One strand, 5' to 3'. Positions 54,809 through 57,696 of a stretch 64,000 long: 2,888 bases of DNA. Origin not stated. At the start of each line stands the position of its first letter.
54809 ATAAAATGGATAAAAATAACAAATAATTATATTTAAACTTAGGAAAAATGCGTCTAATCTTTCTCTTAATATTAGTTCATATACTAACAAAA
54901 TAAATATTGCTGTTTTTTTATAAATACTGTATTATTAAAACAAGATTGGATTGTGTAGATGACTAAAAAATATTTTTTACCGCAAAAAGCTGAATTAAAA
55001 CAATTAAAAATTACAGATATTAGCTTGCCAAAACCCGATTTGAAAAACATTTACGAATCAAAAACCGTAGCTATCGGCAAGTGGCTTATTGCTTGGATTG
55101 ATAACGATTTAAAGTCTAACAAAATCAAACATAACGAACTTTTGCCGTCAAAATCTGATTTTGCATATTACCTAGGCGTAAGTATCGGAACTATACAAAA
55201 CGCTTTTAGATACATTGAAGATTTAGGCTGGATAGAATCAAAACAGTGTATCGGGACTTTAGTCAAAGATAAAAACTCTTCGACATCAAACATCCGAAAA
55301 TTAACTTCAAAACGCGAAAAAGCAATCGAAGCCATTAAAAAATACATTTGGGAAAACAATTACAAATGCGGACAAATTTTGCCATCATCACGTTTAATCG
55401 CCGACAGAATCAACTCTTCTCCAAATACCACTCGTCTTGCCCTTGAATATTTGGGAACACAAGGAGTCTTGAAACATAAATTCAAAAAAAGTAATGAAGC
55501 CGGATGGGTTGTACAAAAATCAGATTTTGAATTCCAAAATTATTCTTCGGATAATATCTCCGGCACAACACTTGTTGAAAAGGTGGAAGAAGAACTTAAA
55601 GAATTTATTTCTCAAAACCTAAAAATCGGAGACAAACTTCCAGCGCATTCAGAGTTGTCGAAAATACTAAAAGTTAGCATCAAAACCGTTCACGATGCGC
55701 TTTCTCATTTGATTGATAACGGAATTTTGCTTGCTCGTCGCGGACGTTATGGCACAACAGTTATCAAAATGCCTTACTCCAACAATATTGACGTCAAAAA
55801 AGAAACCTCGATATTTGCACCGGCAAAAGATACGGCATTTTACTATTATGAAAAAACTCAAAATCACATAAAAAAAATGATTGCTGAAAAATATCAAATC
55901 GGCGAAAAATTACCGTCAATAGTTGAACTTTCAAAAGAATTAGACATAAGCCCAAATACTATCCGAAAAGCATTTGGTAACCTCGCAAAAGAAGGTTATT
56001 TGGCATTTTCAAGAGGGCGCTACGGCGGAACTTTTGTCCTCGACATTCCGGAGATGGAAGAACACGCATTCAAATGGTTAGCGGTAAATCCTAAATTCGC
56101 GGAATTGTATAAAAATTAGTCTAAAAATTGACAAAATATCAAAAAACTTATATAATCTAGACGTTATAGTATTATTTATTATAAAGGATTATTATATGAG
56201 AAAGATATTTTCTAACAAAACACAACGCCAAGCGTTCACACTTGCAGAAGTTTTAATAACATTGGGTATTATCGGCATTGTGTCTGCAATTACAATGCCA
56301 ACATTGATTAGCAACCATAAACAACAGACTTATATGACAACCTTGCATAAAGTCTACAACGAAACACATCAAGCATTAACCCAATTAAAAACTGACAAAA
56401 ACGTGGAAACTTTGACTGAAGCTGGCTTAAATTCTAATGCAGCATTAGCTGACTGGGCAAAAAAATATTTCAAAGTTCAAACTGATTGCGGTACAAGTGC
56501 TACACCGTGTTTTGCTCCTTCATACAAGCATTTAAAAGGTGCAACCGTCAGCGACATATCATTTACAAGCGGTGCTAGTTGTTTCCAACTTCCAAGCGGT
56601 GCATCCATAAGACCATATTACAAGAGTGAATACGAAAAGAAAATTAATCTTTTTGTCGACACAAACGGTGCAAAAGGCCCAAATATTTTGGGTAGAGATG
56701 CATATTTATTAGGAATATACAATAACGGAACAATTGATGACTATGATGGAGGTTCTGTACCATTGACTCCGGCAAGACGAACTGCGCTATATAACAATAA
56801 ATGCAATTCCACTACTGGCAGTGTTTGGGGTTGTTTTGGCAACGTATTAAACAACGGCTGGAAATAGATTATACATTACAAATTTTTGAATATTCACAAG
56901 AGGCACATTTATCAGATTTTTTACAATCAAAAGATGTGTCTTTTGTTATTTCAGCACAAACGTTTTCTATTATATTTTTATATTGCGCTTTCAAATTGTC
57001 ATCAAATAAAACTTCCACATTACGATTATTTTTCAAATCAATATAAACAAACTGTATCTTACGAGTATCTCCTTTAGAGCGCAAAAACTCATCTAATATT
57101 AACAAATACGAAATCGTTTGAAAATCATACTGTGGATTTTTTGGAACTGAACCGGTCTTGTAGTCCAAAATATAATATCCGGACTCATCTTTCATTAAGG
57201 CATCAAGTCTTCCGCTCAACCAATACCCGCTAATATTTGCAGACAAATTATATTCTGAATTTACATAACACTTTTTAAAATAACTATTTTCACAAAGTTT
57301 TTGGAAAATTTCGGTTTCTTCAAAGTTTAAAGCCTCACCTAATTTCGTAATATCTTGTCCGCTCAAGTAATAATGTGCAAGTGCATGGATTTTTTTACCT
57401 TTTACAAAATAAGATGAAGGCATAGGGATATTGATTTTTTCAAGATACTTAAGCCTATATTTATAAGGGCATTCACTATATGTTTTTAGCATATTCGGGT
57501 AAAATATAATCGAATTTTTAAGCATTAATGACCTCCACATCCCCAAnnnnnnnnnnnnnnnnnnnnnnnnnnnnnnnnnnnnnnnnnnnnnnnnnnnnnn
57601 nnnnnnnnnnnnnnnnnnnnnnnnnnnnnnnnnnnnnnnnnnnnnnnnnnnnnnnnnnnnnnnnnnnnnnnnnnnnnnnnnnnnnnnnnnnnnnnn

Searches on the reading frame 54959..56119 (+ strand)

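Call 98: search_protein_families(library=pfam, proteins=[window:54959-56119:+], max_evalue=0.00001)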
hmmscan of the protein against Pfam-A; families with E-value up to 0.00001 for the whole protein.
window:54959-56119:+ (386 aa): 11 families
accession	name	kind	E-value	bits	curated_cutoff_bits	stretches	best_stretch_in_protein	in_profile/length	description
PF00392.27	GntR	-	6.8e-40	135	27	3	206-266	2-62/64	Bacterial regulatory proteins, gntR family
PF14502.12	HTH_41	-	6.4e-21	74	25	1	222-268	1-48/48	Helix-turn-helix domain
PF13545.12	HTH_Crp_2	-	5.1e-13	49.2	27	0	58-96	18-56/70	Crp-like helix-turn-helix domain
PF13730.12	HTH_36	-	4.4e-12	46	25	0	59-92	22-55/55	Helix-turn-helix domain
PF02082.26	Rrf2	-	1e-09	39.1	30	0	315-358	20-63/132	Iron-dependent Transcriptional regulator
PF13412.12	HTH_24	-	6e-09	35.8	21.9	0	320-348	19-47/48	Winged helix-turn-helix DNA-binding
PF01325.25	Fe_dep_repress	-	1.7e-08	34.9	26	0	316-350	20-54/60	Iron dependent repressor, N-terminal DNA binding domain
PF08279.18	HTH_11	-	3.1e-08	33.8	25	0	321-347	18-44/55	HTH domain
PF21984.2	DnaD_N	-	6.6e-07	29.9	27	0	218-271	26-79/101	DnaD N-terminal domain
PF01726.22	LexA_DNA_bind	-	1.2e-06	28.6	23.7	0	113-176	2-61/65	LexA DNA binding domain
PF08220.18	HTH_DeoR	-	1e-05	25.6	21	0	320-349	16-45/57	DeoR-like helix-turn-helix domain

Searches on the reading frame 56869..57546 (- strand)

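Call 98: search_protein_families(library=pfam, proteins=[window:56869-57546:-], max_evalue=0.00001)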
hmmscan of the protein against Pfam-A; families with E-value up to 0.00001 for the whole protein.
window:56869-57546:- (225 aa): 2 families
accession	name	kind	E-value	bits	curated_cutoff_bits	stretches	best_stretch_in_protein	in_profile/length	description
PF12705.13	PDDEXK_1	-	1.5e-23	84.5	22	1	19-224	6-247/247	PD-(D/E)XK nuclease superfamily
PF01930.23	Cas_Cas4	-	4.6e-08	33.8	22.7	1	107-223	52-158/160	Domain of unknown function DUF83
